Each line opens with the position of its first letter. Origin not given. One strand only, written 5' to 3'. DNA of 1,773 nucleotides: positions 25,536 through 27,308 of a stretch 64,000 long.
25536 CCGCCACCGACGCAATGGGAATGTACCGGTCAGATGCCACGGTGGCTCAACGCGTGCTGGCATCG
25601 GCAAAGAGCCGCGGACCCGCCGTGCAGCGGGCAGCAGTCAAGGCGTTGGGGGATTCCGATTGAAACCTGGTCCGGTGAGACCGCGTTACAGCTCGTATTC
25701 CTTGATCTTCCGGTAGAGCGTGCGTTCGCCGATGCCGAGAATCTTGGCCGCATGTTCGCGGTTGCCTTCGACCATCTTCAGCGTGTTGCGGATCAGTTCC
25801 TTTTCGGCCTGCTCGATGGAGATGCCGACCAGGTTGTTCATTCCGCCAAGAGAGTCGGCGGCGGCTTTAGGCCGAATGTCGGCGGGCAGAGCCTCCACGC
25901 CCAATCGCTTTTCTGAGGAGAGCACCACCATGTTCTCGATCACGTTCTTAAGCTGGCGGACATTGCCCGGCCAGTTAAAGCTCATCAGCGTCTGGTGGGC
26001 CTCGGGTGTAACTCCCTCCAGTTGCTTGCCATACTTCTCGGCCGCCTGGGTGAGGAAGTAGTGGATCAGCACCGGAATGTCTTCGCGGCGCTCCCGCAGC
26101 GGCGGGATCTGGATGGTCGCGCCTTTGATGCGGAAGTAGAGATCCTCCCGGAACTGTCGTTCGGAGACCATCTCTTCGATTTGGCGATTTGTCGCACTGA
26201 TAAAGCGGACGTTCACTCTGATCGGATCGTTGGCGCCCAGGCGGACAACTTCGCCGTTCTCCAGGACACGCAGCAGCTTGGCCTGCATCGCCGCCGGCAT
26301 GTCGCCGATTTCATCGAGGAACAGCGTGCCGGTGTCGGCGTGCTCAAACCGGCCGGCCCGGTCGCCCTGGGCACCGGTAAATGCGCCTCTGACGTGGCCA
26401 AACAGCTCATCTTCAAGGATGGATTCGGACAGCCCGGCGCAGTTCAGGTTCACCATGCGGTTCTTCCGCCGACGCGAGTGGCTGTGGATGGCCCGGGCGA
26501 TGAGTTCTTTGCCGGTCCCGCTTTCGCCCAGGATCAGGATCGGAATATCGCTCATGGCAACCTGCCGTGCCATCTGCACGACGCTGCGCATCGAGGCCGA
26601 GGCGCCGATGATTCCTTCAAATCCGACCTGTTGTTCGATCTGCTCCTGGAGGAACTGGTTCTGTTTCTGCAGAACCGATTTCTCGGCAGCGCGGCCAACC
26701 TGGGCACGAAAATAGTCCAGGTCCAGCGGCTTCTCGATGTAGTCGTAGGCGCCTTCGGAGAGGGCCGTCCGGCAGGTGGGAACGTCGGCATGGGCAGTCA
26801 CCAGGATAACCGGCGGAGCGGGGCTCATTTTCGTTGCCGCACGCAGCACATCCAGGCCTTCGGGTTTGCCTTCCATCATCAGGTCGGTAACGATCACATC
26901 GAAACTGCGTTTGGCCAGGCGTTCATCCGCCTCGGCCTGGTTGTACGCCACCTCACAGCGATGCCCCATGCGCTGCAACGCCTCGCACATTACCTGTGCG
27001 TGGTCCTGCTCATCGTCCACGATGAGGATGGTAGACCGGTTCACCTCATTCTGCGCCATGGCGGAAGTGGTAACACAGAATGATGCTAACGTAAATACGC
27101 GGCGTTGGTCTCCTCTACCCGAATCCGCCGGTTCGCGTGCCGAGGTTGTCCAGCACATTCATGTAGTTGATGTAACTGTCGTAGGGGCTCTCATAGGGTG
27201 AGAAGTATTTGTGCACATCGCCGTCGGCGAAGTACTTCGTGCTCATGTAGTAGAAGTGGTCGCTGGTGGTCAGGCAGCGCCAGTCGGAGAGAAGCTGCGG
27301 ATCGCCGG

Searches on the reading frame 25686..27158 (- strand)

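Call 12: search_protein_families(library=pfam, proteins=[window:25686-27158:-], max_evalue=0.001)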
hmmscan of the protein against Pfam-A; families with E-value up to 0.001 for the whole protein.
window:25686-27158:- (490 aa): 12 families
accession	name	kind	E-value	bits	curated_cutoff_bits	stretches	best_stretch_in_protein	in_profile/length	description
PF00158.32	Sigma54_activat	-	1.1e-68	230.7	20.2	1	183-349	1-167/168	Sigma-54 interaction domain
PF25601.1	AAA_lid_14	-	1.3e-27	95.8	27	1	355-434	1-80/87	AAA+ ATPase lid domain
PF00072.30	Response_reg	-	6.5e-23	81.5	30.2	1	44-152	1-108/111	Response regulator receiver domain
PF14532.12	Sigma54_activ_2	-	5.1e-20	72.6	25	1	184-354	1-138/138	Sigma-54 interaction domain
PF02954.25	HTH_8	-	9.9e-14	51.2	22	1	448-488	2-42/42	Bacterial regulatory protein, Fis family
PF07728.20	AAA_5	-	4.2e-07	30.5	22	1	207-327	2-125/139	AAA domain (dynein-related subfamily)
PF00004.35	AAA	-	1.4e-06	29.2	21.2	1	207-328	1-112/131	ATPase family associated with various cellular activities (AAA)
PF07724.20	AAA_2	-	1.4e-06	28.9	27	1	206-335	5-135/166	AAA domain (Cdc48 subfamily)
PF06490.17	FleQ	-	4.3e-05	24.2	22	1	43-126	1-81/108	Flagellar regulatory protein FleQ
PF00493.29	MCM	-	0.0002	21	23.3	1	200-304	53-150/224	MCM P-loop domain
PF01078.27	Mg_chelatase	-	0.00022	21.1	20.3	0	263-314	94-145/207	Magnesium chelatase, subunit ChlI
PF13245.12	AAA_19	-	0.0009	19.9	25.1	0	199-306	6-122/134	AAA domain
